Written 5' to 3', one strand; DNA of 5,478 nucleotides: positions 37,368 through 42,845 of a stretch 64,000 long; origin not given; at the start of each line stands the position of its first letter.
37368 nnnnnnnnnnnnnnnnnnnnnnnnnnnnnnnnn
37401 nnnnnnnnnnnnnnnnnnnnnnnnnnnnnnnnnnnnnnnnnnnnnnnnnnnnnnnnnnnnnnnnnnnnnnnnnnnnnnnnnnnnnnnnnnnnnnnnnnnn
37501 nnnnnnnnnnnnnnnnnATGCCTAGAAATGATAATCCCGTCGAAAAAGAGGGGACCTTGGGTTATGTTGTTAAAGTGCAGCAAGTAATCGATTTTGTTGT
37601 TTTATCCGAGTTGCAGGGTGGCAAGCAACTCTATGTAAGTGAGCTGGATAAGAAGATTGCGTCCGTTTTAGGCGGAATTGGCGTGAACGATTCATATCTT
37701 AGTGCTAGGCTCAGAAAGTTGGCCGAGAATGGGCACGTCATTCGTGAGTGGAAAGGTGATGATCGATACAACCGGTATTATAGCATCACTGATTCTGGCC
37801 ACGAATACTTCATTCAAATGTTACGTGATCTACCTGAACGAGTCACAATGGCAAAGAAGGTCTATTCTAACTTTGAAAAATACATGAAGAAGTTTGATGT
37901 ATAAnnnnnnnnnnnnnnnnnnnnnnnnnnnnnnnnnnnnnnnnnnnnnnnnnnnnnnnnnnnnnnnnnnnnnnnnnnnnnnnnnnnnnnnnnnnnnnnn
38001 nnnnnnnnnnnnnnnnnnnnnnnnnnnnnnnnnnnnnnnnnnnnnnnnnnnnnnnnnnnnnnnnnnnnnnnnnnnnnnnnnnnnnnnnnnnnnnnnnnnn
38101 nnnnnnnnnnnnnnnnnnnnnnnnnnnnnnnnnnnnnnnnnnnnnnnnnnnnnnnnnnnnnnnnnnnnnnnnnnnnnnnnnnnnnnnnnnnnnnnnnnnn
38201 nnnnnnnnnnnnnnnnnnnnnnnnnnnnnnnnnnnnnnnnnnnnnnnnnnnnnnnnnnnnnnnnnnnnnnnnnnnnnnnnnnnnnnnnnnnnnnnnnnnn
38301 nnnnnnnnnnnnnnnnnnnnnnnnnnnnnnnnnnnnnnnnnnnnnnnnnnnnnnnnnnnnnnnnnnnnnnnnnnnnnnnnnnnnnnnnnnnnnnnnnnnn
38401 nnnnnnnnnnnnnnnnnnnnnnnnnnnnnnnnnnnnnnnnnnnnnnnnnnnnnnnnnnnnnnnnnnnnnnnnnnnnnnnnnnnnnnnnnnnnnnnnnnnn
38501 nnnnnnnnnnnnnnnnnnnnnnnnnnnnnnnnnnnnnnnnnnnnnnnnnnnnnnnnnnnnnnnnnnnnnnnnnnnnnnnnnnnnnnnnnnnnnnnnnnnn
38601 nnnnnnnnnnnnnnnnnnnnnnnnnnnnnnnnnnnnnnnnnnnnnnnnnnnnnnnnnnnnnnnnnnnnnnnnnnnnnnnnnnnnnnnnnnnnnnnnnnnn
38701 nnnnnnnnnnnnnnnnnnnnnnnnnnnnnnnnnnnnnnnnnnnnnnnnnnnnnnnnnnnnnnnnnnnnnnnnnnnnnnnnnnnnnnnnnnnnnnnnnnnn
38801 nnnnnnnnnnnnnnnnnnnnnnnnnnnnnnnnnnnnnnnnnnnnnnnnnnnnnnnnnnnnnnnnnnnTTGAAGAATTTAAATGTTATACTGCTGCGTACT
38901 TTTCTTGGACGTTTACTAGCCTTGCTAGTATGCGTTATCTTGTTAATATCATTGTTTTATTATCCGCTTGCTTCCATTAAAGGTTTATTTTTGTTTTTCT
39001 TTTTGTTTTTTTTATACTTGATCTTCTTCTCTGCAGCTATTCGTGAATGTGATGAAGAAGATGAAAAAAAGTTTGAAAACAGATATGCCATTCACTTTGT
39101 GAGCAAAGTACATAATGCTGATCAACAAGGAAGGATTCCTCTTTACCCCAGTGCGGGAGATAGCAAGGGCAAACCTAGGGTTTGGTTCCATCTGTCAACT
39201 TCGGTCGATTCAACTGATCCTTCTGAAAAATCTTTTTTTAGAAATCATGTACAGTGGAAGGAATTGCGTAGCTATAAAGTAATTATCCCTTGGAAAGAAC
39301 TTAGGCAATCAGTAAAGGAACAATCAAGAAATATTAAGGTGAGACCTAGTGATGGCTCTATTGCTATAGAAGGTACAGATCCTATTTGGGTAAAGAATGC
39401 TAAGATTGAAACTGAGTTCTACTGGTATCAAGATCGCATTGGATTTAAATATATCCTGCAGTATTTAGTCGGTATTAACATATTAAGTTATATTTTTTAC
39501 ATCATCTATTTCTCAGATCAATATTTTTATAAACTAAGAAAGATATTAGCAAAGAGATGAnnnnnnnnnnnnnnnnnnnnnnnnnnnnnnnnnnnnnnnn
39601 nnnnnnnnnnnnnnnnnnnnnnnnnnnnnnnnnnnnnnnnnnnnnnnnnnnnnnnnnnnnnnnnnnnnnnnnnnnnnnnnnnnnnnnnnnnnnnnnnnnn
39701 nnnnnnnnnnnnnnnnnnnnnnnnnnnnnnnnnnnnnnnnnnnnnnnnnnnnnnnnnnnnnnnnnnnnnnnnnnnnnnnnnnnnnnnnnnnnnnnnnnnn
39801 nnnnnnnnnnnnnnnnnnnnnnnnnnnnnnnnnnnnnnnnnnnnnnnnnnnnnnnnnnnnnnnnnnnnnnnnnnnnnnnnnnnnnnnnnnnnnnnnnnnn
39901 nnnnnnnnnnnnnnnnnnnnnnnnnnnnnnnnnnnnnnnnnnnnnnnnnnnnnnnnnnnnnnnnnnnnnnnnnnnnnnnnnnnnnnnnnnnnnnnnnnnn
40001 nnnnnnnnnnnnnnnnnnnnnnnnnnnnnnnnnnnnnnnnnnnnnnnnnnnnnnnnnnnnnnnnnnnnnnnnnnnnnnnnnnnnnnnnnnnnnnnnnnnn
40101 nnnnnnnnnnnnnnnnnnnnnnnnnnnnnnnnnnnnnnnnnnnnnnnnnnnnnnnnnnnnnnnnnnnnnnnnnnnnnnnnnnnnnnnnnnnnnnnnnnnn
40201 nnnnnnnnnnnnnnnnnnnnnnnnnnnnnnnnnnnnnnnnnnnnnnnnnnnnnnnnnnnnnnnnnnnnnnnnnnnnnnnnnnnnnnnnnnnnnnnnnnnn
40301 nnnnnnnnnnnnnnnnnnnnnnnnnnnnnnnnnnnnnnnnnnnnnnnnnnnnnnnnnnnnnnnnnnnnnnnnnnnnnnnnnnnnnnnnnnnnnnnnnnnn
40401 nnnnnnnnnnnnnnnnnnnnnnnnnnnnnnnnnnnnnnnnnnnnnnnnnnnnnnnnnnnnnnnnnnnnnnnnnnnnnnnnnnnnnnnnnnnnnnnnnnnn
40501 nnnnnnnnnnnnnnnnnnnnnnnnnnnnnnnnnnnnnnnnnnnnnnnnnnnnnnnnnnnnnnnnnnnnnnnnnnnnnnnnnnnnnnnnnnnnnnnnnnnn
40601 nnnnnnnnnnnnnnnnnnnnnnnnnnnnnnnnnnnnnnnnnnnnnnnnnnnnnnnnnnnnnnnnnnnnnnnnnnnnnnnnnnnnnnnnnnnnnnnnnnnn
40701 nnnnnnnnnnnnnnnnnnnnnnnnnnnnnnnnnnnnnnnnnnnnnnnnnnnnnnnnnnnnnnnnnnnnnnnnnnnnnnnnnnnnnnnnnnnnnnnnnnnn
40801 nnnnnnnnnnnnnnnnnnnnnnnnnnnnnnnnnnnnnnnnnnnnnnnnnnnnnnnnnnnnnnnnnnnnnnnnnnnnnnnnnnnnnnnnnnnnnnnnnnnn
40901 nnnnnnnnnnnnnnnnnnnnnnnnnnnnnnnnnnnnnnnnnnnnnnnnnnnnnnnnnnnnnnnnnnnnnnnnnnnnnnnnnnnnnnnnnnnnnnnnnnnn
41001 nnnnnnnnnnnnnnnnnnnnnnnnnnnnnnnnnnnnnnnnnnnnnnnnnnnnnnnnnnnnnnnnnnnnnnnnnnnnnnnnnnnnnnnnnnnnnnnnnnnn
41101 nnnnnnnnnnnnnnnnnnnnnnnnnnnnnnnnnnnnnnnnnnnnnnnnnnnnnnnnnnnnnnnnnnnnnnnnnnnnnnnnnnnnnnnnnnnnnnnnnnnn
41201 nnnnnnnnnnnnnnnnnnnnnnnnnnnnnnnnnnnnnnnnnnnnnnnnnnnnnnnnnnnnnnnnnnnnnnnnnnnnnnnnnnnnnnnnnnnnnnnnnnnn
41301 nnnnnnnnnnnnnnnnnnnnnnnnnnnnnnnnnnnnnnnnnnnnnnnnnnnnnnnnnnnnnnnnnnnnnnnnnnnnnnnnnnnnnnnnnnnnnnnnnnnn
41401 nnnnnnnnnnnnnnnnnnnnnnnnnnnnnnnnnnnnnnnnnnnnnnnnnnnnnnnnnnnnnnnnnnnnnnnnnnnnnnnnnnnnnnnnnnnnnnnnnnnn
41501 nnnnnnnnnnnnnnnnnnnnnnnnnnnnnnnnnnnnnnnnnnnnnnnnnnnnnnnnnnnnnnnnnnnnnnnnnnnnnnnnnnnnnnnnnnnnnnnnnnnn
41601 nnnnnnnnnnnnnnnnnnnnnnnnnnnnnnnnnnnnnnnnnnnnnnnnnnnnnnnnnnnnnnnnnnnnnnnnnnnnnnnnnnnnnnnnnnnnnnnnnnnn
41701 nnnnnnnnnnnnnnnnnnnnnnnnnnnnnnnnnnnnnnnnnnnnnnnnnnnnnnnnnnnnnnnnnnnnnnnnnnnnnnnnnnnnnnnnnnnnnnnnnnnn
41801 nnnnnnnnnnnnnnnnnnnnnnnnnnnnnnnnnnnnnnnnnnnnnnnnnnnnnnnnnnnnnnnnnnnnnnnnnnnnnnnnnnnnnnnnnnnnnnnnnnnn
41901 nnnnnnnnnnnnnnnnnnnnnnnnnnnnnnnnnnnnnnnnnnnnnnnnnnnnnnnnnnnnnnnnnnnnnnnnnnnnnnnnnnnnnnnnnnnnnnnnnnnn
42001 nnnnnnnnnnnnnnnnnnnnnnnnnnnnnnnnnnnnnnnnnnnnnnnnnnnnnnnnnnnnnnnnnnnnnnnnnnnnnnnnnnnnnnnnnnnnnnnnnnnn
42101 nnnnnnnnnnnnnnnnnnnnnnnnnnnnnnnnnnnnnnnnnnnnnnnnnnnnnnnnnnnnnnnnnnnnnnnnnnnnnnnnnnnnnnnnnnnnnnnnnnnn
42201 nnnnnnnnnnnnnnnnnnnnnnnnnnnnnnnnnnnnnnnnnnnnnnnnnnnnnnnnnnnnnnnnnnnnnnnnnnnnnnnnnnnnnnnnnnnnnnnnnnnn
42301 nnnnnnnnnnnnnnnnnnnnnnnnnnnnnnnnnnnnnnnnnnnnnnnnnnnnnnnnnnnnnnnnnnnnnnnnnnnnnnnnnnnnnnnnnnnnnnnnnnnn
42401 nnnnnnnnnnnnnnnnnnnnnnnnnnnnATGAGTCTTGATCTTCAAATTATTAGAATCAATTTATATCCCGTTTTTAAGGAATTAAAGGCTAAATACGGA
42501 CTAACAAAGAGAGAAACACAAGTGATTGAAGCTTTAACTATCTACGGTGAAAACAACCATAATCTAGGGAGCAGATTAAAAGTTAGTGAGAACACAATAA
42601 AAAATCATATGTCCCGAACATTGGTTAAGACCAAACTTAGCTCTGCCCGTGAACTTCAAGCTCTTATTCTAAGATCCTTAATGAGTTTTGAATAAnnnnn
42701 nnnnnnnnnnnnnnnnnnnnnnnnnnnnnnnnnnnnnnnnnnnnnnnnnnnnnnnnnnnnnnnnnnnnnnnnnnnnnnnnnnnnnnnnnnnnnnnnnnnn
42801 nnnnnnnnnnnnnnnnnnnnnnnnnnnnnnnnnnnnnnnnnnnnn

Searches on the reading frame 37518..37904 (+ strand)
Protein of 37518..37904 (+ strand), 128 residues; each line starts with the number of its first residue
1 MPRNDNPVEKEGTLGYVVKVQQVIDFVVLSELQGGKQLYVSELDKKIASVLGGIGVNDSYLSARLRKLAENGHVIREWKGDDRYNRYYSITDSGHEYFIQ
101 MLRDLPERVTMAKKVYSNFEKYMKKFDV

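Call 73: search_protein_families(library=pfam, proteins=[window:37518-37904:+], max_evalue=0.01)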
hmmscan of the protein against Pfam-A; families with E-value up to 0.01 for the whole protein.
window:37518-37904:+ (128 aa): 4 families
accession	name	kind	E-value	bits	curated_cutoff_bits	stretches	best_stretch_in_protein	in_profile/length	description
PF03551.20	PadR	-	3.5e-06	27.4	27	1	31-98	4-73/75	Transcriptional regulator PadR-like family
PF13601.12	HTH_34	-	1.9e-05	25.2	27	1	54-108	24-79/80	Winged helix DNA-binding domain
PF01638.23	HxlR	-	0.0038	17.5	20.8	1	27-97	9-72/91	HxlR-like helix-turn-helix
PF12395.13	DUF3658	-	0.008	16.6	23.3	0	22-87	44-105/107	Protein of unknown function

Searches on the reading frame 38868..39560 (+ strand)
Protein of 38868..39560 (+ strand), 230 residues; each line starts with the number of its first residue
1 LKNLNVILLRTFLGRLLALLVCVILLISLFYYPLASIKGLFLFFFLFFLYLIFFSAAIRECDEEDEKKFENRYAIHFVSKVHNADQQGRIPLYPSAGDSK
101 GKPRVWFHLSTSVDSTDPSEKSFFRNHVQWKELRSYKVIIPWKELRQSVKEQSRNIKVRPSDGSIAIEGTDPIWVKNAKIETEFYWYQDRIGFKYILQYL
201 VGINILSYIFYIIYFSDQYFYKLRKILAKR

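Call 73: search_protein_families(library=pfam, proteins=[window:38868-39560:+], max_evalue=0.01)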
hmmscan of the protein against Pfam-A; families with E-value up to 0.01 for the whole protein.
window:38868-39560:+ (230 aa): 1 family
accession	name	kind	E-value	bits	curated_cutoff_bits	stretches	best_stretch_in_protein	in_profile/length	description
PF13567.11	DUF4131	-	0.0083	16.3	31.6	0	16-70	8-62/165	Domain of unknown function (DUF4131)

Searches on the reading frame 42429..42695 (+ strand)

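Call 73: search_protein_families(library=pfam, proteins=[window:42429-42695:+], max_evalue=0.01)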
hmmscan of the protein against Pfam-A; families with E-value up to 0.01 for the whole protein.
window:42429-42695:+ (88 aa): 2 families
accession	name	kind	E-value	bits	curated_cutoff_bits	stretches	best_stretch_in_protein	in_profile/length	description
PF00196.25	GerE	-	3.8e-09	36.5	23.5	1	25-76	3-53/57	Bacterial regulatory proteins, luxR family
PF04545.22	Sigma70_r4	-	0.0001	22.2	24.1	1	24-67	4-47/50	Sigma-70, region 4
